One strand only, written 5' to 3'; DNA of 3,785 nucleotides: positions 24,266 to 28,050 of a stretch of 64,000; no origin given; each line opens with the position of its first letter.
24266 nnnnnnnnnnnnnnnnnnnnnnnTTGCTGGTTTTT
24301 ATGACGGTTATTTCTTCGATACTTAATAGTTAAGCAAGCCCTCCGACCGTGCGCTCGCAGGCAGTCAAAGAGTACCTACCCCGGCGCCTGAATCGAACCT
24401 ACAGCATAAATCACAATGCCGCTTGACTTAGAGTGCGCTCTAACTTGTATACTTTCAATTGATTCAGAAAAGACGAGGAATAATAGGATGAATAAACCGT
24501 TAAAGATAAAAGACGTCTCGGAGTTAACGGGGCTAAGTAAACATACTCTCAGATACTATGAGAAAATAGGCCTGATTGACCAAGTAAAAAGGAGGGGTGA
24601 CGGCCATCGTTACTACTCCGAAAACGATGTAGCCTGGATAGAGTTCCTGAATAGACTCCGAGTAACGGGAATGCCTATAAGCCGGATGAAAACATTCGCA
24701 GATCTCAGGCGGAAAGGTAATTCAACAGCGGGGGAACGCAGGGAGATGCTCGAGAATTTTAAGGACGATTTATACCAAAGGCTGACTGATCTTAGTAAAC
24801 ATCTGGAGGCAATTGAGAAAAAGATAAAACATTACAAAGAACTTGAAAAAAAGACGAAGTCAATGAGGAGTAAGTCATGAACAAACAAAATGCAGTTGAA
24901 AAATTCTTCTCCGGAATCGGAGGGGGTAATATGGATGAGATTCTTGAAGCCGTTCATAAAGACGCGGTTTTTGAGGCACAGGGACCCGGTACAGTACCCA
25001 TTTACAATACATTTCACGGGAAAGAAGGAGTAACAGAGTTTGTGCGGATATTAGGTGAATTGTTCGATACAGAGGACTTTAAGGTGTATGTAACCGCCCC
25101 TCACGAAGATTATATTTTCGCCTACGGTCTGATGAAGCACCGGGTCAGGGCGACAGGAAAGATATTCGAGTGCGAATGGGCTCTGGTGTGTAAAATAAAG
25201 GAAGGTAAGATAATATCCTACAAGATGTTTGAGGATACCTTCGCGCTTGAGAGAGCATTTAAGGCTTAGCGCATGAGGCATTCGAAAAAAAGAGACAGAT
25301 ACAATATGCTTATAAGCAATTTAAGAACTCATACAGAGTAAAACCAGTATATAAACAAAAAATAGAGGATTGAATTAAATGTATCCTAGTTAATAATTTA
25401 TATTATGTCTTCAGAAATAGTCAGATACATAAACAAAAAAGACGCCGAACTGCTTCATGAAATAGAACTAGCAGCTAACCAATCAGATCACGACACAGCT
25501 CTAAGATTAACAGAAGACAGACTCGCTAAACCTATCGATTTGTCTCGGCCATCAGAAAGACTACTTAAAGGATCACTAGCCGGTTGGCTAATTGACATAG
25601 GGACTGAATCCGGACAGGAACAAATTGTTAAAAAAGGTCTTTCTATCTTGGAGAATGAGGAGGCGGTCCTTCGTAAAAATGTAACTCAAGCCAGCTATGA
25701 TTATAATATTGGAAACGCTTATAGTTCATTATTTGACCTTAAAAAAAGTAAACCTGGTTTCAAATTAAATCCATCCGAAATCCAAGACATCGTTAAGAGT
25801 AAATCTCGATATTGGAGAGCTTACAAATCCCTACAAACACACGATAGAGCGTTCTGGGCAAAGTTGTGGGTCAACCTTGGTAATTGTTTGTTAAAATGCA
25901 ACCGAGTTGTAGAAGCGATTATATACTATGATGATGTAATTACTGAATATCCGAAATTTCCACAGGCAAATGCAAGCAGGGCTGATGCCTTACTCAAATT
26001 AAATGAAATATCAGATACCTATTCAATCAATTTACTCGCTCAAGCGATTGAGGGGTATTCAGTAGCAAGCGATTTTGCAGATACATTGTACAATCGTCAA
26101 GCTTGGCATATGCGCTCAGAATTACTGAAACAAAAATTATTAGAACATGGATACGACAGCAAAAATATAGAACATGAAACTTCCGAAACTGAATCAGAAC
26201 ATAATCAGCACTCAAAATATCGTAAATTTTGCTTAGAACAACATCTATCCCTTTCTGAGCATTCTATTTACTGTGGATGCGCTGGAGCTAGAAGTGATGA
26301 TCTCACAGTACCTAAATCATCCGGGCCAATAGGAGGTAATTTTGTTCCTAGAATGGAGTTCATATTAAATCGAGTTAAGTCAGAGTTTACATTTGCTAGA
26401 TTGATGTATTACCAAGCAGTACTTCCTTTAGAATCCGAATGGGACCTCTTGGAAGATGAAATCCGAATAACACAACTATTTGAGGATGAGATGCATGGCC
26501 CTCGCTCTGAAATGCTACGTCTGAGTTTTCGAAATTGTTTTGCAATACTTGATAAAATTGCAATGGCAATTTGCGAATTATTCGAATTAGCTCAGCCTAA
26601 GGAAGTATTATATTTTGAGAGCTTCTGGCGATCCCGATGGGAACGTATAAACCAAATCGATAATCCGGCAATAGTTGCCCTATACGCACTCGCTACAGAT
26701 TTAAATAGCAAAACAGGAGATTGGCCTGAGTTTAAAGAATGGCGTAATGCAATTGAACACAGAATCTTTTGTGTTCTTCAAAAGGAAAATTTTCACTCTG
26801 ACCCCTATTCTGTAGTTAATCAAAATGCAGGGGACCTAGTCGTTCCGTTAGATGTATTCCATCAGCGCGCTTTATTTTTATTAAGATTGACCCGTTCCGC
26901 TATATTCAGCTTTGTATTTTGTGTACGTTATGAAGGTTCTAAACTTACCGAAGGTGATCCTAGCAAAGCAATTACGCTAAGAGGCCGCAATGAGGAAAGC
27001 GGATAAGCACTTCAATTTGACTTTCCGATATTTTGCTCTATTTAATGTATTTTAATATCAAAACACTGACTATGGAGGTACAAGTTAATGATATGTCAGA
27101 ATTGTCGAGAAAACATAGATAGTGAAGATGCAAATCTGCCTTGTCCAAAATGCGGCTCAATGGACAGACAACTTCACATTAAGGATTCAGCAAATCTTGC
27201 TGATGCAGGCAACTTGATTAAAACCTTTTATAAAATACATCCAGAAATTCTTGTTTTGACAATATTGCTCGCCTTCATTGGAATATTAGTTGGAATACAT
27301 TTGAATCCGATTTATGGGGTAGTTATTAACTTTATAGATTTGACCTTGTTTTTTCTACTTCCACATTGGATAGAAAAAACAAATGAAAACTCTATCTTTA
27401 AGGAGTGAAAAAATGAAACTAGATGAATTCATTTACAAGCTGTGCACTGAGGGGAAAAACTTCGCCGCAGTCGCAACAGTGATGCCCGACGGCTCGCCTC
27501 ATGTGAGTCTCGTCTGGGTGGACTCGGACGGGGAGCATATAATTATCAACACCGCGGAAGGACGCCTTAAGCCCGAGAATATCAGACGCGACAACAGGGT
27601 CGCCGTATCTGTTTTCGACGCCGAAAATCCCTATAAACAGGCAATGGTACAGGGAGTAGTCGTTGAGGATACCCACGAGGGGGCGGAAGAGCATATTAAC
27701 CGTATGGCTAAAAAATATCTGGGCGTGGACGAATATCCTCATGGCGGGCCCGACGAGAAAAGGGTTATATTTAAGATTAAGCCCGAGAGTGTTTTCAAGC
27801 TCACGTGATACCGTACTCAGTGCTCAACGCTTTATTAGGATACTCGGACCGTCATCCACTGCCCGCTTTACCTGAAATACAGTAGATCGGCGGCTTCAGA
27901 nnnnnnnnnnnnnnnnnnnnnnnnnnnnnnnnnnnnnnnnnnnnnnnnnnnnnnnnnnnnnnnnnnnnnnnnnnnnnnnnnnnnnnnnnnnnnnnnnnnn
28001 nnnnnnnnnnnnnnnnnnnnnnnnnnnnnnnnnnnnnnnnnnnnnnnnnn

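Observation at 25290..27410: AT-rich 2.1-kb island encoding a TPR + HEPN (RNxxxH) protein and a zinc-ribbon membrane protein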

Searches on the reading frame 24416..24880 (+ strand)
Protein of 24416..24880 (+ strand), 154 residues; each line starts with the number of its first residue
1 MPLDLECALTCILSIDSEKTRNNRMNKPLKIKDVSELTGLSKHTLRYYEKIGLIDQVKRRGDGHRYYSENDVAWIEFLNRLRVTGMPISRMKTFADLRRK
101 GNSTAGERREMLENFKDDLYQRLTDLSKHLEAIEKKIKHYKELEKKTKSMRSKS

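Call 3: search_protein_families(library=pfam, proteins=[window:24416-24880:+], max_evalue=1)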
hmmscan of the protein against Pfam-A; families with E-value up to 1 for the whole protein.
window:24416-24880:+ (154 aa): 12 families
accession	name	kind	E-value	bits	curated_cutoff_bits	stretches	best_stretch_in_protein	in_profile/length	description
PF13411.12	MerR_1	-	5.4e-18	65.3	21.6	1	30-93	2-64/69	MerR HTH family regulatory protein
PF00376.29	MerR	-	1.2e-14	54.2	28.2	1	30-67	1-38/38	MerR family regulatory protein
PF09278.17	MerR-DNA-bind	-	4.4e-05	24.5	25.4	1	73-126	2-55/65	MerR, DNA binding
PF12728.13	HTH_17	-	0.0028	18.3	27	1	29-72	2-43/51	Helix-turn-helix domain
PF04136.21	COG3_N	-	0.014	15.8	27.9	1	107-153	39-85/147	Conserved oligomeric Golgi complex subunit 3, N-terminal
PF13338.12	AbiEi_4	-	0.024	15.2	25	1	31-59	16-43/49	Transcriptional regulator, AbiEi antitoxin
PF17111.11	PigL_N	-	0.037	13.8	27.2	1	108-149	144-185/209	Pigment biosynthesis cluster protein PigL N-terminal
PF07195.17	FliD_C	-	0.045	13.6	25.4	1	90-151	172-235/236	Flagellar hook-associated protein 2 C-terminus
PF13093.11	FTA4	-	0.049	13.9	24.8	1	107-151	120-163/199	Kinetochore complex Fta4 of Sim4 subunit, or CENP-50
PF18041.7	MapZ_EC1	-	0.12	13.2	33.1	1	118-153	40-75/129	MapZ extracellular domain 1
PF02709.20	Glyco_transf_7C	-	0.12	12.5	23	0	117-145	49-77/78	N-terminal domain of galactosyltransferase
PF22105.2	DUF6943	-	0.98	10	27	0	112-152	76-116/131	Family of unknown function (DUF6943)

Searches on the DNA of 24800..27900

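Call 89: search_rna_families(source=window, start=24800, end=27900, threshold=evalue, max_evalue=1)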
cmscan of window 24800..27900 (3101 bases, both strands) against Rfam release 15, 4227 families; matches with E-value up to 1: 1.
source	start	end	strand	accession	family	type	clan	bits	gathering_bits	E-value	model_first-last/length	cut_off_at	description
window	26656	26721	-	RF01196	snoZ30a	Gene; snRNA; snoRNA; CD-box;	-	18.4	80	0.85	1-92/92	no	Small nucleolar RNA Z30a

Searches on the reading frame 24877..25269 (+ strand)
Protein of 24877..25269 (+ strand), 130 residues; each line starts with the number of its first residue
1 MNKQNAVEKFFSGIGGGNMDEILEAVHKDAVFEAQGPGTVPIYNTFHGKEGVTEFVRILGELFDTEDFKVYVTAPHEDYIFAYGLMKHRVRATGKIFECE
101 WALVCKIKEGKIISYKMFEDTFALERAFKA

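Call 3: search_protein_families(library=pfam, proteins=[window:24877-25269:+], max_evalue=1)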
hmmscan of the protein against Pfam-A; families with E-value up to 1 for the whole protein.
window:24877-25269:+ (130 aa): 2 families
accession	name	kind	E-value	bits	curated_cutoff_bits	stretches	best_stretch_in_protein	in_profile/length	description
PF12680.13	SnoaL_2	-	7.7e-11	42.9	27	1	7-114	1-101/102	SnoaL-like domain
PF07366.18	SnoaL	-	0.0029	17.8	28.4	1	16-127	13-125/126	SnoaL-like polyketide cyclase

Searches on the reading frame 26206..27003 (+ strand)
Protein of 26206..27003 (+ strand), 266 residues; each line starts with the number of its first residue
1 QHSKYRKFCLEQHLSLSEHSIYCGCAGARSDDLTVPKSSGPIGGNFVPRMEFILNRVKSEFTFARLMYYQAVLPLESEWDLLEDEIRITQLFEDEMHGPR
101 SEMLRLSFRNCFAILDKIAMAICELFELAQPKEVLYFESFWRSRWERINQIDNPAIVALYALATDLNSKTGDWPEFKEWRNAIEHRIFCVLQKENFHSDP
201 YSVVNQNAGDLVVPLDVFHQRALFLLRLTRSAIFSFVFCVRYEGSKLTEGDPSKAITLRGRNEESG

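Call 51: predict_structure(alignment_id=A2)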
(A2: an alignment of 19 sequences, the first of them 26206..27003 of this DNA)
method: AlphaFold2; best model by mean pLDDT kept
length: 266 residues; sequences in the alignment: 19
mean_pLDDT: 87.6   pTM: 0.88
mean pLDDT of the five models: 87.6, 86.2, 85.6, 85.1, 85.0
residues with pLDDT >= 90: 163; 70-90: 77; 50-70: 19; < 50: 7
segments of 3 or more residues with pLDDT < 50: 260-266
pLDDT, mean of each block of 10 residues (from residue 1): 94 95 91 89 91 98 97 76 75 84 95 97 93 87 84 94 91 92 92 74 84 93 98 98 85 59 40
secondary structure, 60 per line:
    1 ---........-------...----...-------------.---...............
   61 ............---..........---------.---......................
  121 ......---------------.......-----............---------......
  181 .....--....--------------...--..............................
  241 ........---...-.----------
elements in order: H4-11 H46-72 H76-85 H99-126 H142-148 H154-165 H175-185 E188-191 E211-214 H215-248

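Call 100: fold_search(model_id=the predicted structure, library=pdb)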
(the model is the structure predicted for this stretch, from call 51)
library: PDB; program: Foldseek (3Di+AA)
matches with E <= 10: 157; with E <= 0.001: 0
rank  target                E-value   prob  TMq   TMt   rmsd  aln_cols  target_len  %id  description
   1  6m6u_H                2.6e-01  0.93  0.34  0.60   6.5       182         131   14  Crystal structure the toxin-antitoxin MntA-HpeT mutant-D39ED41E (released 2020-09-30)
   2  7bxo_D                3.4e-01  0.93  0.33  0.60   6.4       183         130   11  Crystal structure of the toxin-antitoxin with AMP-PNP (released 2020-09-30)
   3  2hsb                  5.1e-01  0.54  0.26  0.43   7.3       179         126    9  Crystal structure of a hepn domain containing protein (af_0298) from archaeoglobus fulgidus at 1.95 A resolution (released 2006-08-15)
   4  7bxo_G                5.4e-01  0.60  0.27  0.49   9.6       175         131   12  Crystal structure of the toxin-antitoxin with AMP-PNP (released 2020-09-30)
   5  6nq9_B                5.4e-01  0.11  0.18  0.22  14.6       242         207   13  Crystal structure of YetJ mutant from Bacillus Subtilis - D195E (released 2019-04-17)
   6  5yep_C                5.9e-01  0.63  0.29  0.49   7.1       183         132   11  Crystal structure of SO_3166-SO_3165 from Shewanella oneidensis (released 2018-03-28)
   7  7ae8_B                6.3e-01  0.66  0.33  0.50   6.7       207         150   11  Crystal structure of HEPN(R102A) toxin (released 2020-12-30)
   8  6m6w_H                7.7e-01  0.66  0.31  0.56   6.5       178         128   13  Crystal structure the toxin-antitoxin MntA-HpeT mutant-Y104A (released 2020-09-30)
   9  7ae8_D                7.7e-01  0.60  0.33  0.51   6.7       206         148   11  Crystal structure of HEPN(R102A) toxin (released 2020-12-30)
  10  6nq9_C                7.7e-01  0.09  0.18  0.22  14.4       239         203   12  Crystal structure of YetJ mutant from Bacillus Subtilis - D195E (released 2019-04-17)
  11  6nq8_A                8.1e-01  0.08  0.17  0.21  15.1       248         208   12  Crystal structure of YetJ mutant from Bacillus Subtilis - D171E (released 2019-04-17)
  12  6m6u_G                8.9e-01  0.28  0.21  0.36   9.2       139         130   12  Crystal structure the toxin-antitoxin MntA-HpeT mutant-D39ED41E (released 2020-09-30)
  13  6nq9_A                8.9e-01  0.08  0.18  0.22  14.6       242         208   13  Crystal structure of YetJ mutant from Bacillus Subtilis - D195E (released 2019-04-17)
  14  6m6w_G                1.0e+00  0.38  0.23  0.41   9.3       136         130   12  Crystal structure the toxin-antitoxin MntA-HpeT mutant-Y104A (released 2020-09-30)
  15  8cxb_e                1.0e+00  0.13  0.23  0.26  14.6       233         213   13  Human PA28-20S (PA28-4a3b) (released 2022-11-02)
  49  9bj7_J                4.1e+00  0.14  0.27  0.44  11.7       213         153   12  Crystal structure of the N-terminal truncated AbiV (residues 24-201) (released 2025-08-13)
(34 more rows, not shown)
